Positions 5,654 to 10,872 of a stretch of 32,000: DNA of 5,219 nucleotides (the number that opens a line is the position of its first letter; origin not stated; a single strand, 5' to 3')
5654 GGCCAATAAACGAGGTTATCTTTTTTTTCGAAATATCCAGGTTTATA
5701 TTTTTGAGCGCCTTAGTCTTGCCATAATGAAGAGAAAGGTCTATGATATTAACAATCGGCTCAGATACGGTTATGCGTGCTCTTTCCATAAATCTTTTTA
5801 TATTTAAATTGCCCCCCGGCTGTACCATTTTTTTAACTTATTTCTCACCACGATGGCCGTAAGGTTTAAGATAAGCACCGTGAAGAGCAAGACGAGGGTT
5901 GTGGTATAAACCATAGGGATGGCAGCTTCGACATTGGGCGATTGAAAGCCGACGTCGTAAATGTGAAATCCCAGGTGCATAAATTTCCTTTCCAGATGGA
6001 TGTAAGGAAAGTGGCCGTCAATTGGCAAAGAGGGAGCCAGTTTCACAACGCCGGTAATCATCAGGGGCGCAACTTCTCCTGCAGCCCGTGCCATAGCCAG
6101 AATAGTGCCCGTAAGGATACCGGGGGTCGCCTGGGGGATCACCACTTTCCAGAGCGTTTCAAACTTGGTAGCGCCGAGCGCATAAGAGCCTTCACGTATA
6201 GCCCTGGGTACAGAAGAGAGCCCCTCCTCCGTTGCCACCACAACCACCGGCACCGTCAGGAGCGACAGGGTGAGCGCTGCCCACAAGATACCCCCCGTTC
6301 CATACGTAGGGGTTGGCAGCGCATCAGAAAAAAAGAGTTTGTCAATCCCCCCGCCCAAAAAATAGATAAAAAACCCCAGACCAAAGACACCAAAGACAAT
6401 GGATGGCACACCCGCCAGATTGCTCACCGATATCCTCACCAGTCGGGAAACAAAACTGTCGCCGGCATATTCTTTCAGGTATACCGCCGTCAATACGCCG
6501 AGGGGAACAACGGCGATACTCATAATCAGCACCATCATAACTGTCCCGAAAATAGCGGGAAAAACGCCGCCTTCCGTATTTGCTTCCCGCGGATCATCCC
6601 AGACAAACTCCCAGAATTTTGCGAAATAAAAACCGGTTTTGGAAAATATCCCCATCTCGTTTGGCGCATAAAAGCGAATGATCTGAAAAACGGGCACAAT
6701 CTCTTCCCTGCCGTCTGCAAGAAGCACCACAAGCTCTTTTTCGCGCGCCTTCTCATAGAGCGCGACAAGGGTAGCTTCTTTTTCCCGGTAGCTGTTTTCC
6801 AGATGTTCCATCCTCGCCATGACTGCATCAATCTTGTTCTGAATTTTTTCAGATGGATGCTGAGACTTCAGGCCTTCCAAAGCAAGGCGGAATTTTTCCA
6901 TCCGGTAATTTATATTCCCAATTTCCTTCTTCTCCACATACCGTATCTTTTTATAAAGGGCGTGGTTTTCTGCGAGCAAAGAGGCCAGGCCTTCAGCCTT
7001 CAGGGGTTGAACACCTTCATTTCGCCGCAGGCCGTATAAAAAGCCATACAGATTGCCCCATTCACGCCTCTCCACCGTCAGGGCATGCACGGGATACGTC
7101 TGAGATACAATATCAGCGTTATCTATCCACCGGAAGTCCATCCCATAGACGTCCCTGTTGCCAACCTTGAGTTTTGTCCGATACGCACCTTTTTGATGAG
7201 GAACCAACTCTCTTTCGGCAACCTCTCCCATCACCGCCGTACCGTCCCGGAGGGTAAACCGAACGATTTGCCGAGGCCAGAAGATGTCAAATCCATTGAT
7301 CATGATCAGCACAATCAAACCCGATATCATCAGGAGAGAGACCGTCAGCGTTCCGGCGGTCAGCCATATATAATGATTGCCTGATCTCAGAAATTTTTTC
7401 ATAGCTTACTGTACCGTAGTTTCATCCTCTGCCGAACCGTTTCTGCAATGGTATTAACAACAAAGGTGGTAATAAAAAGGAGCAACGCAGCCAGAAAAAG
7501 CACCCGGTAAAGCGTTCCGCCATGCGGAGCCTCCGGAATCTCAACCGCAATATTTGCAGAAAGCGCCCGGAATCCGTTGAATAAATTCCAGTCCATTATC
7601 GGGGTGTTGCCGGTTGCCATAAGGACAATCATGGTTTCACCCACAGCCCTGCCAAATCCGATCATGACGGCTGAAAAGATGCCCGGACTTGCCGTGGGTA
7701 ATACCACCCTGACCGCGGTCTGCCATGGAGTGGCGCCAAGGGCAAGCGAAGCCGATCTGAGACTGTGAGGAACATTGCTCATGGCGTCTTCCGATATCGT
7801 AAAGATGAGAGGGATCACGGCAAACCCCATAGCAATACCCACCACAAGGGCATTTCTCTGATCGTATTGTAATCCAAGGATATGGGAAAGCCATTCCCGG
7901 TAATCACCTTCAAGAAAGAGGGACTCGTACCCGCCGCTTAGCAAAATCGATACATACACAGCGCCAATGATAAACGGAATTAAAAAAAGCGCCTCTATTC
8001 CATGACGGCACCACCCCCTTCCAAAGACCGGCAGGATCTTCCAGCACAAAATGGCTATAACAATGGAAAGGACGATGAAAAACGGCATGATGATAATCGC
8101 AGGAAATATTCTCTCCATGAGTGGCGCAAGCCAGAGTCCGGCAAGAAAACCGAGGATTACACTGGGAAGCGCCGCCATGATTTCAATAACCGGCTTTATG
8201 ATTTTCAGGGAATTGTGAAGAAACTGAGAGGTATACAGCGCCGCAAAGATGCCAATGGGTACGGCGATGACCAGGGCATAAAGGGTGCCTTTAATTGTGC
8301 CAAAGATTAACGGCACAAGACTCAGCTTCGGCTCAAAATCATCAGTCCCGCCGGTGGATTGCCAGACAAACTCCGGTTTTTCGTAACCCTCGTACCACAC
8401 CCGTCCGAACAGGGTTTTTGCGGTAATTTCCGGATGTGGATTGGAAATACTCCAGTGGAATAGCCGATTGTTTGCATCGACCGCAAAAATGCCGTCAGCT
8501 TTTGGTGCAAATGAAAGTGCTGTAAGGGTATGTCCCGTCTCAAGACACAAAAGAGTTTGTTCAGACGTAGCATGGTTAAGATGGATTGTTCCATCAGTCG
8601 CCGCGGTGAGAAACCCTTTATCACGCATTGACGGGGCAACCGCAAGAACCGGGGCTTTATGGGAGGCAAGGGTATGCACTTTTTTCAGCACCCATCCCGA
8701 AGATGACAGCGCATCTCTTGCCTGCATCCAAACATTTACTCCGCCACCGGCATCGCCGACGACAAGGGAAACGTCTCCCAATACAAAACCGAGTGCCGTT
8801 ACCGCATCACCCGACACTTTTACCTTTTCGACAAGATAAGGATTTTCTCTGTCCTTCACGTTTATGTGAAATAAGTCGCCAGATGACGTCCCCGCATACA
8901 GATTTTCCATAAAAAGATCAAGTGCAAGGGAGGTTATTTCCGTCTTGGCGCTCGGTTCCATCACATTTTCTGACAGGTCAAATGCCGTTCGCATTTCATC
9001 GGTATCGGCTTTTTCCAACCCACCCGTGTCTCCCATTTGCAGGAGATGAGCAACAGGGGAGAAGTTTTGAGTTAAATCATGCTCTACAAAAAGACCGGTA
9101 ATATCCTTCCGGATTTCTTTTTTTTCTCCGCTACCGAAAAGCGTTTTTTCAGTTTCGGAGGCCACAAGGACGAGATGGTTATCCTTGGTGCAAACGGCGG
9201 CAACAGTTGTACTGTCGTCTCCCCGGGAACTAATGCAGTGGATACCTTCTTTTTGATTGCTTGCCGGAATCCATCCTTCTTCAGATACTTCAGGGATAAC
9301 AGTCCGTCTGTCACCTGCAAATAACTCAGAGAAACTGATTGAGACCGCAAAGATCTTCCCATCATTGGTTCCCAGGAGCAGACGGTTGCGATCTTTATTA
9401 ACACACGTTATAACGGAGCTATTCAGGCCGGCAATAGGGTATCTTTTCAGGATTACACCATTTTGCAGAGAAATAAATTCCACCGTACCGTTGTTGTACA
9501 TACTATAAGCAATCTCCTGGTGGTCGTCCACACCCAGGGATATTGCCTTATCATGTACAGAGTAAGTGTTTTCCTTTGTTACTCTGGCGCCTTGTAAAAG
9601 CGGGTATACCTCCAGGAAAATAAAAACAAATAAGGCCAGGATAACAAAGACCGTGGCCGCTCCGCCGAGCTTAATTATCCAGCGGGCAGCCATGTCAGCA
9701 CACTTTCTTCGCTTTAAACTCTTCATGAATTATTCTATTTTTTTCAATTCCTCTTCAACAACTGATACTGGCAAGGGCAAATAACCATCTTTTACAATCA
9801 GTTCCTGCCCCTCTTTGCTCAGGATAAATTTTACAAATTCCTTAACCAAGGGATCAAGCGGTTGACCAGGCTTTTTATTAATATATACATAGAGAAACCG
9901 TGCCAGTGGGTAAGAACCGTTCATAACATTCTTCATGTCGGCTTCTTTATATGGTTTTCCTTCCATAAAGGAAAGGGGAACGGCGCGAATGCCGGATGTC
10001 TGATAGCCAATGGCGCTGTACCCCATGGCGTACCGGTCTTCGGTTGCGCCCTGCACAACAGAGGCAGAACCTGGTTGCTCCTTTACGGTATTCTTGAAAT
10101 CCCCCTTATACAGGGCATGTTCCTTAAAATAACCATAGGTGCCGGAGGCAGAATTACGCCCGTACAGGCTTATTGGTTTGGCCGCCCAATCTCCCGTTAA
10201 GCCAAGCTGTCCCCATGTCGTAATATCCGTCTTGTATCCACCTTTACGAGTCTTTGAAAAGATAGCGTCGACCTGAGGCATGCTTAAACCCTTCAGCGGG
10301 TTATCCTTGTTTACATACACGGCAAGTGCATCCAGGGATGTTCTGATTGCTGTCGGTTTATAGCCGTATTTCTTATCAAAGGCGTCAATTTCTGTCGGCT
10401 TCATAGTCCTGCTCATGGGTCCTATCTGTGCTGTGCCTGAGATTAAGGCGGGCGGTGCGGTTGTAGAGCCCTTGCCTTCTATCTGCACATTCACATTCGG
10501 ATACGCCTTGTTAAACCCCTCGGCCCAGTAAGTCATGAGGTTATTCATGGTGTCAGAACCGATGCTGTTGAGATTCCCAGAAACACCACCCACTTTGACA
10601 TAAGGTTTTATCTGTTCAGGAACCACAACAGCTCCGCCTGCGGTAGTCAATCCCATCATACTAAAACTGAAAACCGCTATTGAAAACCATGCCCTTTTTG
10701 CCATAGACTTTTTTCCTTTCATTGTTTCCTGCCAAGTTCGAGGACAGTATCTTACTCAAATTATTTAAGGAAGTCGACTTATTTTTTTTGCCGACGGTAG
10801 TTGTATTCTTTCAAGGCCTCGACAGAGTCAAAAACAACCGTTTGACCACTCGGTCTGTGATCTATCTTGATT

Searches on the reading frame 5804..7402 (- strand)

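Call 7: search_protein_families(library=pfam, proteins=[window:5804-7402:-])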
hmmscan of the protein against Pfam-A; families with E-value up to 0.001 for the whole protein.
window:5804-7402:- (532 aa): 1 family
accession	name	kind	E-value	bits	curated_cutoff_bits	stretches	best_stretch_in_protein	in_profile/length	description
PF00528.27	BPD_transp_1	-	1.2e-14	54.9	26.4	1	299-517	2-177/184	Binding-protein-dependent transport system inner membrane component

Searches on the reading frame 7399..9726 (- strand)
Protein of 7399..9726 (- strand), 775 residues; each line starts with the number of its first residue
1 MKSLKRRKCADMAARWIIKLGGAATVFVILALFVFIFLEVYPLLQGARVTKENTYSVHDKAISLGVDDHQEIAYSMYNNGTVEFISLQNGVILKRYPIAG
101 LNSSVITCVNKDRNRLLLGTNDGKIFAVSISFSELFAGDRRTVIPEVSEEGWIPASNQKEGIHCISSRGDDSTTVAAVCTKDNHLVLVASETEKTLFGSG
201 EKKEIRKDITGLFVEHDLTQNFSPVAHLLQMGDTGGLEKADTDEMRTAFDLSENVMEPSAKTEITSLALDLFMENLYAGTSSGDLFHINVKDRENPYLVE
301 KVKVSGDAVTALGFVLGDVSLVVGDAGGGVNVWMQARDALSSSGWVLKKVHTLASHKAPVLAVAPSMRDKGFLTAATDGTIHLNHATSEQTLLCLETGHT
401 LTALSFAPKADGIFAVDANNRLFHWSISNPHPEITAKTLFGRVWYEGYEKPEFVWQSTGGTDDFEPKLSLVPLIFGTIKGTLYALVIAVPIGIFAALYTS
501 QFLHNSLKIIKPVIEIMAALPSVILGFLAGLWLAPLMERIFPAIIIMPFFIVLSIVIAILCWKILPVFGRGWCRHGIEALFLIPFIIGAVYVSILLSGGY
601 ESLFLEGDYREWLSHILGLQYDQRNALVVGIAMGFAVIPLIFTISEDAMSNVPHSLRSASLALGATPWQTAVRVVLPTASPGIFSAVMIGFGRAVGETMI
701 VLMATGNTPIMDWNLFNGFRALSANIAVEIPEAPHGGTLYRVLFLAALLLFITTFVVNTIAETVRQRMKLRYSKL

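Call 7: search_protein_families(library=pfam, proteins=[window:7399-9726:-])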
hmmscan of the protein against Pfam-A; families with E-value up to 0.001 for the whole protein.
window:7399-9726:- (775 aa): 8 families
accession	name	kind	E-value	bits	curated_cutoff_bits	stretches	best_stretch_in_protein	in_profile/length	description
PF00528.27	BPD_transp_1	-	2.5e-14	53.9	26.4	1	489-768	2-182/184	Binding-protein-dependent transport system inner membrane component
PF24807.1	WD40_CDC20-Fz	-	4.9e-11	42.9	200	1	222-439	59-264/292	CDC20/Fizzy WD40 domain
PF24814.1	WD40_Prp19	-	1.3e-07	31.4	320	1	259-414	4-149/281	Prp19 WD40 domain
PF23414.1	Beta-prop_EML_2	-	2.5e-05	24.3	90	0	256-361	34-128/266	Echinoderm microtubule-associated protein second beta-propeller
PF24817.1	WD40_WDHD1_1st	-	0.00012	21.8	109.9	0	348-409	119-189/291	WDHD1 first WD40 domain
PF25173.1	Beta-prop_WDR3_1st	-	0.00041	20.5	154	0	298-418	21-133/184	WDR3 first beta-propeller domain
PF25174.1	Beta-prop_THOC3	-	0.00042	19.9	305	0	303-406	126-221/272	THOC3 beta-propeller domain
PF23410.3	Beta-prop_VPS8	-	0.0008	18.9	28.9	0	261-416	66-208/358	Vps8 beta-propeller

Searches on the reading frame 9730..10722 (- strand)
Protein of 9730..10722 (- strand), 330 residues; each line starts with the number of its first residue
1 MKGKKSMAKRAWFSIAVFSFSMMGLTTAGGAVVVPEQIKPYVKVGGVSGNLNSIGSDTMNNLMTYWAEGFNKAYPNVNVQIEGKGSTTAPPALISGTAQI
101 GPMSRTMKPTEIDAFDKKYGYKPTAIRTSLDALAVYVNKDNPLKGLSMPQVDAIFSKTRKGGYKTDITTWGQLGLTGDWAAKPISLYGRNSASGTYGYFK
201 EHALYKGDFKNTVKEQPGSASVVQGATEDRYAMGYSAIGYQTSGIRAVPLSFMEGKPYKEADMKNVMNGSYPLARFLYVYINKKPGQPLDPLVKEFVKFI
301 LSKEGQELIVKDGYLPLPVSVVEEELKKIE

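Call 7: search_protein_families(library=pfam, proteins=[window:9730-10722:-])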
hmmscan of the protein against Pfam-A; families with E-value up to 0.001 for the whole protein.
window:9730-10722:- (330 aa): 4 families
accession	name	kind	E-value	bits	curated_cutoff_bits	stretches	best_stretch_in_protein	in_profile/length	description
PF12849.12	PBP_like_2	-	5.8e-35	121.8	27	1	47-304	8-267/267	PBP superfamily domain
PF13531.11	SBP_bac_11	-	4.2e-05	23.9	25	1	55-314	5-226/227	Bacterial extracellular solute-binding protein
PF12727.12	PBP_like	-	4.6e-05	23.1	27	1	68-203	2-113/193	PBP superfamily domain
PF01547.30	SBP_bac_1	-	0.00021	21.8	26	1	63-307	10-307/307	Bacterial extracellular solute-binding protein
